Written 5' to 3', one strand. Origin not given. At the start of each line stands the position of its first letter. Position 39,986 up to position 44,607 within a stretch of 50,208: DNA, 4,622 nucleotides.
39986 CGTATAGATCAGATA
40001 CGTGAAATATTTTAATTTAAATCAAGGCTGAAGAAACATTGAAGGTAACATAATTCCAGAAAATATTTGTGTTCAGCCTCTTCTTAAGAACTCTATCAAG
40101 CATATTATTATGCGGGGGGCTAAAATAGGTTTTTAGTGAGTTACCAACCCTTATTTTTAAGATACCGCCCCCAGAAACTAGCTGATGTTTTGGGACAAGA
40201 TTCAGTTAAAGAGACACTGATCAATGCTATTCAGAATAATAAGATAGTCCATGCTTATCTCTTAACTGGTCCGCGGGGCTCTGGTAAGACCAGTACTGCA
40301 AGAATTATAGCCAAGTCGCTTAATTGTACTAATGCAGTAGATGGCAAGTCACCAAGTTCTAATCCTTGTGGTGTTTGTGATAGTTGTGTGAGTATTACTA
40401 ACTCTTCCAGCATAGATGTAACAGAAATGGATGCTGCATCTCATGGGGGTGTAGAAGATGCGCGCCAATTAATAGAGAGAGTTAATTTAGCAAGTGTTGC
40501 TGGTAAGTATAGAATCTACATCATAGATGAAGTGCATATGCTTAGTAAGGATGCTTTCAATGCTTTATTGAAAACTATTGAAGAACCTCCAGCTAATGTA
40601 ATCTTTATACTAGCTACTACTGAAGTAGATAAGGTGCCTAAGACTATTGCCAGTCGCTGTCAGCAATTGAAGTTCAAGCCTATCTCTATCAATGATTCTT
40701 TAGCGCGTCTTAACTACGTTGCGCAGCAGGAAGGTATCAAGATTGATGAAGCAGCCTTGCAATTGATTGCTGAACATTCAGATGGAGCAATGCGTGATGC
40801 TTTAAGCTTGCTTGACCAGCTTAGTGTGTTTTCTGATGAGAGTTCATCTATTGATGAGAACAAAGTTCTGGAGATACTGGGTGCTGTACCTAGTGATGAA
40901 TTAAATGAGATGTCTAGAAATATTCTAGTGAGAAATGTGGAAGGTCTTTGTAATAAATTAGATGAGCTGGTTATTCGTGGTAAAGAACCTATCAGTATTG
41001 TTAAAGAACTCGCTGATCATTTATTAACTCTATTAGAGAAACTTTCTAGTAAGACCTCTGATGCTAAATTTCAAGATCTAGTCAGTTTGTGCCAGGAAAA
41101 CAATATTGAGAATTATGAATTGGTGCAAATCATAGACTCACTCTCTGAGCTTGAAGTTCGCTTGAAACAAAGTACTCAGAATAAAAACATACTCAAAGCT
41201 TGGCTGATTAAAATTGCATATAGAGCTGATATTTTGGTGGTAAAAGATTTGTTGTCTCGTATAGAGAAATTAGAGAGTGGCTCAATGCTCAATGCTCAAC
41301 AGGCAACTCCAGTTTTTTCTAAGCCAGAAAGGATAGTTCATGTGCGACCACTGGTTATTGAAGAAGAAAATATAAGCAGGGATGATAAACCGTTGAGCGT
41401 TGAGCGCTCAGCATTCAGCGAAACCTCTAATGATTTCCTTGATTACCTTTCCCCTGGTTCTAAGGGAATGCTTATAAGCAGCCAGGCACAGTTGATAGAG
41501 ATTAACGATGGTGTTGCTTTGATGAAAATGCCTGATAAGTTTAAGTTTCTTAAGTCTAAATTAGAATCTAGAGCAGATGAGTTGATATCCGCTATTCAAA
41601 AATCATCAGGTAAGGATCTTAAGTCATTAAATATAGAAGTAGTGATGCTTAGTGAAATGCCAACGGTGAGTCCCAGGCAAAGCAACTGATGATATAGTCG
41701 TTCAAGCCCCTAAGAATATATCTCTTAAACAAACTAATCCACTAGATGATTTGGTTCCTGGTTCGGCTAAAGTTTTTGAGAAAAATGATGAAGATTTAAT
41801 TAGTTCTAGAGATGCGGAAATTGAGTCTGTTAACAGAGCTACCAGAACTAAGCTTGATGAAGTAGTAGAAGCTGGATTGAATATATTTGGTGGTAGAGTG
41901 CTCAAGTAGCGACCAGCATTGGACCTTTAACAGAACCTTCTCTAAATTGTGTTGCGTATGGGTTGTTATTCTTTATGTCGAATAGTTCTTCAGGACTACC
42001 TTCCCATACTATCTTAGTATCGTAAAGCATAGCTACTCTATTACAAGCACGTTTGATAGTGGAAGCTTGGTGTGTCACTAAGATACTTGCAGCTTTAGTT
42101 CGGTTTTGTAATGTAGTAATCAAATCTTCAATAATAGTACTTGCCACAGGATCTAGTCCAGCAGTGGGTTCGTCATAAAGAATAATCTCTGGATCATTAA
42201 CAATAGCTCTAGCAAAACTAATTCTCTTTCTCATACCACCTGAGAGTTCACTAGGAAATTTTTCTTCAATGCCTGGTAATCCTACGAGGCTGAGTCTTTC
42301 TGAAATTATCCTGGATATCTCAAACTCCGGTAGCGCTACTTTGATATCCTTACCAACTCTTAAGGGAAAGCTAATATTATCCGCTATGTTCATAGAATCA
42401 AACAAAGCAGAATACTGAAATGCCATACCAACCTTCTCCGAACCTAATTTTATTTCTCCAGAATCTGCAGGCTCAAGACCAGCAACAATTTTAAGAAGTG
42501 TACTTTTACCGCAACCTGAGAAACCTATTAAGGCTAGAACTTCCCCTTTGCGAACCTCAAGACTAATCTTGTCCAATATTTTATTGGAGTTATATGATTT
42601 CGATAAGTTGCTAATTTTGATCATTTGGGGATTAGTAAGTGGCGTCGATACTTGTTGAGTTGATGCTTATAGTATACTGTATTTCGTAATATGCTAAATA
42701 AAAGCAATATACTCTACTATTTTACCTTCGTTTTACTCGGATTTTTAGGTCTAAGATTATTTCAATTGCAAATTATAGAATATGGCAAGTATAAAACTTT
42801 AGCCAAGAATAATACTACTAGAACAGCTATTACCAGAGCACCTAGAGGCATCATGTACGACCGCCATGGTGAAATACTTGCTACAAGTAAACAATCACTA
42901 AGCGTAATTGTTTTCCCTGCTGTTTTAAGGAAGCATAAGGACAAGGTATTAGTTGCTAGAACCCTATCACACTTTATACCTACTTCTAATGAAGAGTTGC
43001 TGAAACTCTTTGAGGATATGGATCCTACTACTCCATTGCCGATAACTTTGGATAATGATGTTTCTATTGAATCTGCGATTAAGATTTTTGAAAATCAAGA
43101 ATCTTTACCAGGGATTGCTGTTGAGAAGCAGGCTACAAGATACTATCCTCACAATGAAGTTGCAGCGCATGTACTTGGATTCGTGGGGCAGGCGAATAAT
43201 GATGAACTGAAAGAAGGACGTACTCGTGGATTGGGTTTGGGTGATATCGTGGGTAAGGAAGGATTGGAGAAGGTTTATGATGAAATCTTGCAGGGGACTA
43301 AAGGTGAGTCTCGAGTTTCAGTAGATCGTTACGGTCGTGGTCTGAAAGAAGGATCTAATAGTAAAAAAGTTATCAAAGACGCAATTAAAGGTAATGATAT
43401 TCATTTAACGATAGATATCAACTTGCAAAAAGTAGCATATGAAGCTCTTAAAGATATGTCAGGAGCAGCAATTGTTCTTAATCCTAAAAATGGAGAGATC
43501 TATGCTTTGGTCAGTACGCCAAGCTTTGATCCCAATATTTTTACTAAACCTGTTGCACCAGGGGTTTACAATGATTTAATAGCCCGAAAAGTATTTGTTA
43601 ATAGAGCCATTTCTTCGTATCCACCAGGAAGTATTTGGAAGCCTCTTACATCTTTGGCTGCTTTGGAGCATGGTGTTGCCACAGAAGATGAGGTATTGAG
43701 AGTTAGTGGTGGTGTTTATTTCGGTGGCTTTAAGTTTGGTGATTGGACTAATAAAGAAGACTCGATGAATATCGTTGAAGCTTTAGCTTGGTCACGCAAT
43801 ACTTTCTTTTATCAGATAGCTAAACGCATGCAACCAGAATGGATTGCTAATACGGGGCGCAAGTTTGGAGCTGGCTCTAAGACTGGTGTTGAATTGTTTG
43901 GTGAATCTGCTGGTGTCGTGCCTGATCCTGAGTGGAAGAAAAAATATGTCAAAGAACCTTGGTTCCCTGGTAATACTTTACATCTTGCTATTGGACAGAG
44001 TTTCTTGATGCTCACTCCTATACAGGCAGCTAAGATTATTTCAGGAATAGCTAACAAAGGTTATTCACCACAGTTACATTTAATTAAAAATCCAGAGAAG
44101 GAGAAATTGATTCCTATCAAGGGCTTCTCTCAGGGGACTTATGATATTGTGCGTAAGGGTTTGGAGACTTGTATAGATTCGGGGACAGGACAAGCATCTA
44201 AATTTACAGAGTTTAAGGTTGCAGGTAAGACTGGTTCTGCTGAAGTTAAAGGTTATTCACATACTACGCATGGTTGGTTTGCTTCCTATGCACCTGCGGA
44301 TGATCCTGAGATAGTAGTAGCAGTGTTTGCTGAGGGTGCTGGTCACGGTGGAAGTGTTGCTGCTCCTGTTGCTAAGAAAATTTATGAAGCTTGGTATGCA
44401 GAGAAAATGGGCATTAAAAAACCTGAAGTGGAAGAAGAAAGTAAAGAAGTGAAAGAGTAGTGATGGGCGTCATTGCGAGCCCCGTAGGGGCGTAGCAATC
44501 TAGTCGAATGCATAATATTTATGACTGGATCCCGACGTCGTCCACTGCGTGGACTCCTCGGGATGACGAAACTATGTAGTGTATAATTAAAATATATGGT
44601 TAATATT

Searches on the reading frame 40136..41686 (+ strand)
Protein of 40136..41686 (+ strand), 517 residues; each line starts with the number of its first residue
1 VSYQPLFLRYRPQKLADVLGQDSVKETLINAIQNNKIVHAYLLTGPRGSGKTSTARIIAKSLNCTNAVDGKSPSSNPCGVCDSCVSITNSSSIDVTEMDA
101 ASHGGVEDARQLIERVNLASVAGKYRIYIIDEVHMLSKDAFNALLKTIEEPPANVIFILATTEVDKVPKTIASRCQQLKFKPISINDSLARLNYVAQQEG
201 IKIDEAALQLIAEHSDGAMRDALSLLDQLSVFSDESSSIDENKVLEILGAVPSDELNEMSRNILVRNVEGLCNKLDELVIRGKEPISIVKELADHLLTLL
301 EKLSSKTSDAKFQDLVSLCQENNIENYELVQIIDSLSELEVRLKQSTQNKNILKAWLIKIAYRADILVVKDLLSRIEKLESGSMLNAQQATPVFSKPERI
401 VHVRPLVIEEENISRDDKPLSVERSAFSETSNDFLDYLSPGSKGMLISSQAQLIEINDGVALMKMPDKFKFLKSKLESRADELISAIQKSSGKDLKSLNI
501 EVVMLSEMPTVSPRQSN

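Call 20: search_protein_families(library=pfam, proteins=[window:40136-41686:+], max_evalue=0.00001)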
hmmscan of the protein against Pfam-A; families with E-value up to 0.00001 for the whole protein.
window:40136-41686:+ (517 aa): 10 families
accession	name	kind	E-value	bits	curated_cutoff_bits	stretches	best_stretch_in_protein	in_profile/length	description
PF13177.12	DNA_pol3_delta2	-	4.3e-45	154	27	1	21-183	2-160/161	DNA polymerase III, delta subunit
PF00004.35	AAA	-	2.7e-14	54.2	21.2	1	41-178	1-126/131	ATPase family associated with various cellular activities (AAA)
PF22608.2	DNAX_ATPase_lid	-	5.5e-13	48.9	27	1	191-229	5-43/49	DNA polymerase III clamp loader subunit, ATPase lid domain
PF13401.12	AAA_22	-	1.4e-08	35.5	27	1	41-160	8-121/130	AAA domain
PF05496.18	RuvB_N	-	3.3e-08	33.9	27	1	11-65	2-60/159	Holliday junction DNA helicase RuvB P-loop domain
PF13604.12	AAA_30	-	6e-07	29.8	27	1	41-158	21-122/191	AAA domain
PF21960.2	RCF1-5-like_lid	-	1.5e-06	28.5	27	1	191-226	2-38/43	RCF1/5-like, AAA+ ATPase lid domain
PF06068.19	TIP49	-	2.8e-06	27.2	23.8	0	21-63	29-75/347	TIP49 P-loop domain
PF07728.20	AAA_5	-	4.7e-06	27.1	22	0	122-150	64-92/139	AAA domain (dynein-related subfamily)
PF13245.12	AAA_19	-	6.7e-06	26.7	25.1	0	39-157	12-122/134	AAA domain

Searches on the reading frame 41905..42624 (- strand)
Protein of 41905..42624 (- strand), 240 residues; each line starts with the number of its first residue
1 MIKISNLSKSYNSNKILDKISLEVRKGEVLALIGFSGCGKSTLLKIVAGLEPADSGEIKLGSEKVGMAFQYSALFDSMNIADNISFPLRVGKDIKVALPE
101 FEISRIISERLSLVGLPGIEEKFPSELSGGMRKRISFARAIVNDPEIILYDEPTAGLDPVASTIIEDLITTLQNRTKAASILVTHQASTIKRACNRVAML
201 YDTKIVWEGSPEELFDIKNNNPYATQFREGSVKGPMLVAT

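Call 20: search_protein_families(library=pfam, proteins=[window:41905-42624:-], max_evalue=0.00001)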
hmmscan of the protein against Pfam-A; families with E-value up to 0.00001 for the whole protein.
window:41905-42624:- (240 aa): 1 family
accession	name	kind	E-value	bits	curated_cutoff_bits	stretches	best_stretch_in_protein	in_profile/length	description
PF00005.33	ABC_tran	-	3.7e-29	102.5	25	1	17-155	1-137/137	ABC transporter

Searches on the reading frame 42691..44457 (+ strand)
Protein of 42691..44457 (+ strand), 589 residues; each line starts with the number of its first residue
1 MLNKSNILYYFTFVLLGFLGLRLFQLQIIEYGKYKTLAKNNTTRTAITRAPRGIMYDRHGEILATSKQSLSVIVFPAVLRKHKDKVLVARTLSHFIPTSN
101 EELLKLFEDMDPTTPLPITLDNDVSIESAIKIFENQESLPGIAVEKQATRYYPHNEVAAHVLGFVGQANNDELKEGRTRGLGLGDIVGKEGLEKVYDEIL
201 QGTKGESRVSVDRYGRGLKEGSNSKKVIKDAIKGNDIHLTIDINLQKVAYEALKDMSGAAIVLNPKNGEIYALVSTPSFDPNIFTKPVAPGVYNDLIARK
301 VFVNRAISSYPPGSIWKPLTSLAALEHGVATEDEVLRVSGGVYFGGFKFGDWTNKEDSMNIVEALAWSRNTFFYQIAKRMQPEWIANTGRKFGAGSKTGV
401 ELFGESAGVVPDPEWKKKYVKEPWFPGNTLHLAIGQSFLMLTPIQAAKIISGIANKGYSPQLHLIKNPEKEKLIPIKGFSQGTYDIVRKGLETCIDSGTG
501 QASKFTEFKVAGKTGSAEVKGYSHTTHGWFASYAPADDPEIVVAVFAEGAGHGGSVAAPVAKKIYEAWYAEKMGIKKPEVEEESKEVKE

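Call 20: search_protein_families(library=pfam, proteins=[window:42691-44457:+], max_evalue=0.00001)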
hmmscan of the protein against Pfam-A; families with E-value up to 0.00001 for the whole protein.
window:42691-44457:+ (589 aa): 2 families
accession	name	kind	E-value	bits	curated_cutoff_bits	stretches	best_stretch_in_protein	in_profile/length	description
PF00905.27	Transpeptidase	-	4.3e-65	220.3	22.1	1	258-566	1-299/299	Penicillin binding protein transpeptidase domain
PF03717.20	PBP_dimer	-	5.4e-40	138.2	24.4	1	49-220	3-178/180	Penicillin-binding Protein dimerisation domain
